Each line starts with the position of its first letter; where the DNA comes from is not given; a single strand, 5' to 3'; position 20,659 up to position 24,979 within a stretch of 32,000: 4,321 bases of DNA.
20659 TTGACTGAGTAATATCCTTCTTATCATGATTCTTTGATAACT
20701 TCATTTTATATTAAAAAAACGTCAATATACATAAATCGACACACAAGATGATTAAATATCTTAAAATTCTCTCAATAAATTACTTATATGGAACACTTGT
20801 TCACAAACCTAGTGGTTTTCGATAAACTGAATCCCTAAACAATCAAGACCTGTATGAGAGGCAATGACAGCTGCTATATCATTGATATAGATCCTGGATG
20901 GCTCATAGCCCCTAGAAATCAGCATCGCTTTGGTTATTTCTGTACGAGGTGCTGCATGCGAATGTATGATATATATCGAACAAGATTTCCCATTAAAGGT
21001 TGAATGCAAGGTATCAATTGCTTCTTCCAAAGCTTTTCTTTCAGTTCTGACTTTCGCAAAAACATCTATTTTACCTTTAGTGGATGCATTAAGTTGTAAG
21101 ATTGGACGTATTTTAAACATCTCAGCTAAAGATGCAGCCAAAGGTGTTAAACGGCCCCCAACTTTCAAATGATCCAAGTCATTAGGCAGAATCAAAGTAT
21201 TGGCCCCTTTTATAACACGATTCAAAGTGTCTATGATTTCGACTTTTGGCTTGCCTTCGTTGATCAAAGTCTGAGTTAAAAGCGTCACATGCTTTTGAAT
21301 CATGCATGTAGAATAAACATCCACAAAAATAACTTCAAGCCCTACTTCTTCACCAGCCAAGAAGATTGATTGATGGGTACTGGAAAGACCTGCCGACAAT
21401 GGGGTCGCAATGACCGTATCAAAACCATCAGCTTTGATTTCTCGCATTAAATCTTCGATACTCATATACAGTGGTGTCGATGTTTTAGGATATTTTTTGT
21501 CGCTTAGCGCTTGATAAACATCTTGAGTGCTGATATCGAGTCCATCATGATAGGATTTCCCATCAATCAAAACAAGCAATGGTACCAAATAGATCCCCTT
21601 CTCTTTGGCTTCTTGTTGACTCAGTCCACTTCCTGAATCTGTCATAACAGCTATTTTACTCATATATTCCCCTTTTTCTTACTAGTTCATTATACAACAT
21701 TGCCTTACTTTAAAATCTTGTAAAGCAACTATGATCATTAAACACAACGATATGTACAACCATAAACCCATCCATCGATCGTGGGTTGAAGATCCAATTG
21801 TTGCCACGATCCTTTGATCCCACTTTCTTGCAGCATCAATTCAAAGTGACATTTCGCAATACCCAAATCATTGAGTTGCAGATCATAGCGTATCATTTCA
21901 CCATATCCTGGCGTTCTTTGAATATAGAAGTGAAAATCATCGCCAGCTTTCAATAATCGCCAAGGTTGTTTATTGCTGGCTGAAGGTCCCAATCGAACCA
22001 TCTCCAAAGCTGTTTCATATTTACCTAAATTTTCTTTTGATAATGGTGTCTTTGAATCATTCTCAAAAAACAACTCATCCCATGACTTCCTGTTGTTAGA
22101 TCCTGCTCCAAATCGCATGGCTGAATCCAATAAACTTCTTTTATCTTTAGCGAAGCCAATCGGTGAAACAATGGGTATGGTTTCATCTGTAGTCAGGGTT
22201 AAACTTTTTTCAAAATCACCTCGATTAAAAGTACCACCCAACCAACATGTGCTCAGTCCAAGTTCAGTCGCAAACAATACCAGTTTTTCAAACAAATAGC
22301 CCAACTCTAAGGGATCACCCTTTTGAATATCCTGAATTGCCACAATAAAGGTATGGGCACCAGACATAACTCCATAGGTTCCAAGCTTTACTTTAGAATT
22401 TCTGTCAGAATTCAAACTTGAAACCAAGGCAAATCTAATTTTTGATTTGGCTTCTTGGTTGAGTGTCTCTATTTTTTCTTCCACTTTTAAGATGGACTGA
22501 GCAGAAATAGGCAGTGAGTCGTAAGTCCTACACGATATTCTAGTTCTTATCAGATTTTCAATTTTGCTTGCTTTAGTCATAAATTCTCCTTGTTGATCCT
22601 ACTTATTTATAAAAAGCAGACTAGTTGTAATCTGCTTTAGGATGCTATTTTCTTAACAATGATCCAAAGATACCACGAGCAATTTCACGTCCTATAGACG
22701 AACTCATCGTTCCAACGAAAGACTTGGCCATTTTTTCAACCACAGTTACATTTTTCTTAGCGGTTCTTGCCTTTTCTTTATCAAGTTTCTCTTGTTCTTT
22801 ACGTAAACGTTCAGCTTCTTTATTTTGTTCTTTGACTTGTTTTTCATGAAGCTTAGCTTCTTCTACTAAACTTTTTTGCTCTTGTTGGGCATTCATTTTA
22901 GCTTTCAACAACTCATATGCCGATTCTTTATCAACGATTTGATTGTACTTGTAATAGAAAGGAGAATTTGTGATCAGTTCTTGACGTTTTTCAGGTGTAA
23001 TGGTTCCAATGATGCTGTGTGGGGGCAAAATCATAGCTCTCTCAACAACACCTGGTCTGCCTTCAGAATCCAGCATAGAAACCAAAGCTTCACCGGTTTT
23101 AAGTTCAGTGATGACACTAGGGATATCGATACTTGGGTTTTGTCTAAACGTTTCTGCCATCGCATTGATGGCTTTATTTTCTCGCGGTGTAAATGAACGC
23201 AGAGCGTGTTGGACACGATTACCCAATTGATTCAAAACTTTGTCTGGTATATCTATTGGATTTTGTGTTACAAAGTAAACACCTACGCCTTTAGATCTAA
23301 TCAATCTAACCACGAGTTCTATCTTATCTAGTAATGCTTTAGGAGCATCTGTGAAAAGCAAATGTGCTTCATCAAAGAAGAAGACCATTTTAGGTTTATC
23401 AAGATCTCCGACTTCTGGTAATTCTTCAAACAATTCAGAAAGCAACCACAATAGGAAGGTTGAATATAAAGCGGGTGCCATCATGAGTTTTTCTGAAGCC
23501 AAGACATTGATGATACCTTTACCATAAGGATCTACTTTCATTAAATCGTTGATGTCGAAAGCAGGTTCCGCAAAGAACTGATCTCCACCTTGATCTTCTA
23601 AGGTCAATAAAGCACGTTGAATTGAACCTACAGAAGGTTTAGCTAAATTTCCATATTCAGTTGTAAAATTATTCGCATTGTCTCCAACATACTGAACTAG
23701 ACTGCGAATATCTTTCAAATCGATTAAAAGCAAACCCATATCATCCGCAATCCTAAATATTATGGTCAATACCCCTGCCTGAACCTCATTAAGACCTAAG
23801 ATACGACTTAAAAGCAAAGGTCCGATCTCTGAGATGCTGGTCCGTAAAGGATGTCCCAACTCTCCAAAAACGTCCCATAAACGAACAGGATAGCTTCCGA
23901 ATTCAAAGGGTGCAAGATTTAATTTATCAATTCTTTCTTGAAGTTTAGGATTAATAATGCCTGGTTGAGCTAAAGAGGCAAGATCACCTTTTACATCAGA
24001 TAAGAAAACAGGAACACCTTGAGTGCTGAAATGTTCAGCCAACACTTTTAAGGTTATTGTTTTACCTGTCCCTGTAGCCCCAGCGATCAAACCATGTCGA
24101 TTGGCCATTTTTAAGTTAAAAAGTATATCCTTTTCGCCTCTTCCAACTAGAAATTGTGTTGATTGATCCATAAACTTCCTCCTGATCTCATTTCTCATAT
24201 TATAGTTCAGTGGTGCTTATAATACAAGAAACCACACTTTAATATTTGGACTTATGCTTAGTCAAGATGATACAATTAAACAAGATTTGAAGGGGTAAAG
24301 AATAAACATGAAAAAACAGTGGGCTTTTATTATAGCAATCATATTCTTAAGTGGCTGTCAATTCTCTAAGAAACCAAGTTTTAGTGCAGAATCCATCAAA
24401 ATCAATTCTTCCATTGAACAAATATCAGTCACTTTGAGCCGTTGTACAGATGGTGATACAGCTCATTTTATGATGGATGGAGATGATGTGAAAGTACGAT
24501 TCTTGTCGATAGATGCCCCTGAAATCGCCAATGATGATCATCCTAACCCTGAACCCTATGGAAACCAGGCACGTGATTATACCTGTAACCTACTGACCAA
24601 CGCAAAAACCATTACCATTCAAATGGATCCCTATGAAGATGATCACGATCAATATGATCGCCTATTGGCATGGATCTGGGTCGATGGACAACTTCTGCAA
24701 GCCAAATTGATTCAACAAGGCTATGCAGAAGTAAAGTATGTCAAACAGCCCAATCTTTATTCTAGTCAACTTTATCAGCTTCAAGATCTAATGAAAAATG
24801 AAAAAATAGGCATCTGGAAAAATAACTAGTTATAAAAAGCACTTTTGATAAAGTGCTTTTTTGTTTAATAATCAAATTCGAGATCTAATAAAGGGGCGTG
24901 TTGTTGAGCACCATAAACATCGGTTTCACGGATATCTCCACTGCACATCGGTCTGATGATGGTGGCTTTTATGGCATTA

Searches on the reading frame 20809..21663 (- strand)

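Call 27: search_protein_families(library=pfam, proteins=[window:20809-21663:-], max_evalue=0.001)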
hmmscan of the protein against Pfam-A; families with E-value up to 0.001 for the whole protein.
window:20809-21663:- (284 aa): 1 family
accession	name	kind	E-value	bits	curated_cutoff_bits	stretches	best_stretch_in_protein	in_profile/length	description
PF02645.21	DegV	-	3.9e-63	213.8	27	1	3-282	1-279/280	Uncharacterised protein, DegV family COG1307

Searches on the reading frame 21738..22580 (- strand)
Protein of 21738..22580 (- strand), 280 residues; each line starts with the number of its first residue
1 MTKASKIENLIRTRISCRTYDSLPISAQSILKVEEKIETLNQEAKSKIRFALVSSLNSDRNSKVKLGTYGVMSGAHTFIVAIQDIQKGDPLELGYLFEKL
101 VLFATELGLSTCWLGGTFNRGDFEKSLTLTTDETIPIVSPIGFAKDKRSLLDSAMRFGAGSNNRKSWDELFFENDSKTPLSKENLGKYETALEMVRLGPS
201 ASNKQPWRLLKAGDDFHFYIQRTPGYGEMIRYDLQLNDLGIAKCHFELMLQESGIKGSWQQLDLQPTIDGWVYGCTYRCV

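Call 27: search_protein_families(library=pfam, proteins=[window:21738-22580:-], max_evalue=0.001)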
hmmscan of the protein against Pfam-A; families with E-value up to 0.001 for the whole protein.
window:21738-22580:- (280 aa): 2 families
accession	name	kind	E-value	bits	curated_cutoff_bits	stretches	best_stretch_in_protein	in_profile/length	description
PF14512.11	TM1586_NiRdase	-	1.7e-37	129.6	27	1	7-249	2-214/215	Putative TM nitroreductase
PF00881.29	Nitroreductase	-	8.3e-09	36.3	23.5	0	63-135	78-159/167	Nitroreductase family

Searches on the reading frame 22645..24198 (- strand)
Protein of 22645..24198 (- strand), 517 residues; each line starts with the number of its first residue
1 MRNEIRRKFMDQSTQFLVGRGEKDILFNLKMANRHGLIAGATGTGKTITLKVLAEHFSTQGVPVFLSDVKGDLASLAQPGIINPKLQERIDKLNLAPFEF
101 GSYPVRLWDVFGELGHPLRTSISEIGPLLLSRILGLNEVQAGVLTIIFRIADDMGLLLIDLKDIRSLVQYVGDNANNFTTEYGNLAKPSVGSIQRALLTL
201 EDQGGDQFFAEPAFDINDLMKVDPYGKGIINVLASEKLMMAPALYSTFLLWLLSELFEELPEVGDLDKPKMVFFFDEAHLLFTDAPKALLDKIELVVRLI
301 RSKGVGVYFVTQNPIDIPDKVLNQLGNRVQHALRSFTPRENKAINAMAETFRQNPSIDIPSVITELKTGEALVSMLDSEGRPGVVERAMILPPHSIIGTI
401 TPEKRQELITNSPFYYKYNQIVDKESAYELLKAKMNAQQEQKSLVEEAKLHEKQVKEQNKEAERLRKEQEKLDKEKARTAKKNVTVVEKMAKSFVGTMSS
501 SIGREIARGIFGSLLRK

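Call 27: search_protein_families(library=pfam, proteins=[window:22645-24198:-], max_evalue=0.001)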
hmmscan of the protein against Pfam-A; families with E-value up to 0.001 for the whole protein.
window:22645-24198:- (517 aa): 6 families
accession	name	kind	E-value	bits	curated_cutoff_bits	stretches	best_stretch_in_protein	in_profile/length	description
PF05872.18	HerA_C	-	5.5e-215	715.2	22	1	20-514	8-497/502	Helicase HerA-like C-terminal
PF01935.23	DUF87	-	7.2e-10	39.8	23.2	1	21-207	10-176/220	Helicase HerA, central domain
PF12846.13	AAA_10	-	1.4e-06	28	27.5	0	268-386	239-350/362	AAA-like domain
PF04851.21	ResIII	-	0.00019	21.9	22.5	0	25-60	15-50/164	Type III restriction enzyme, res subunit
PF01580.24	FtsK_SpoIIIE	-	0.00034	20.6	24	0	23-53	25-59/221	FtsK/SpoIIIE family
PF13401.12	AAA_22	-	0.00057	20.7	27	0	33-68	5-40/130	AAA domain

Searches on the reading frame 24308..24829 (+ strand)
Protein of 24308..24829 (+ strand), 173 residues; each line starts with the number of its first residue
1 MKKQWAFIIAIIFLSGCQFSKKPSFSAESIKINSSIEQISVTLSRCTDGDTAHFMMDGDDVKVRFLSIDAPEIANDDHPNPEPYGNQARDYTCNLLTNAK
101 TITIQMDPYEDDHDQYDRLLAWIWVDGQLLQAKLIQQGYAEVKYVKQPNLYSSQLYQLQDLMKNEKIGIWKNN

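Call 27: search_protein_families(library=pfam, proteins=[window:24308-24829:+], max_evalue=0.001)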
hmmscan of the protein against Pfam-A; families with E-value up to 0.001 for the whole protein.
window:24308-24829:+ (173 aa): 1 family
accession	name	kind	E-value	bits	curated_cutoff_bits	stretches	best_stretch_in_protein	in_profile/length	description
PF00565.23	SNase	-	2.2e-20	73.5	21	1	62-172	1-107/107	Staphylococcal nuclease homologue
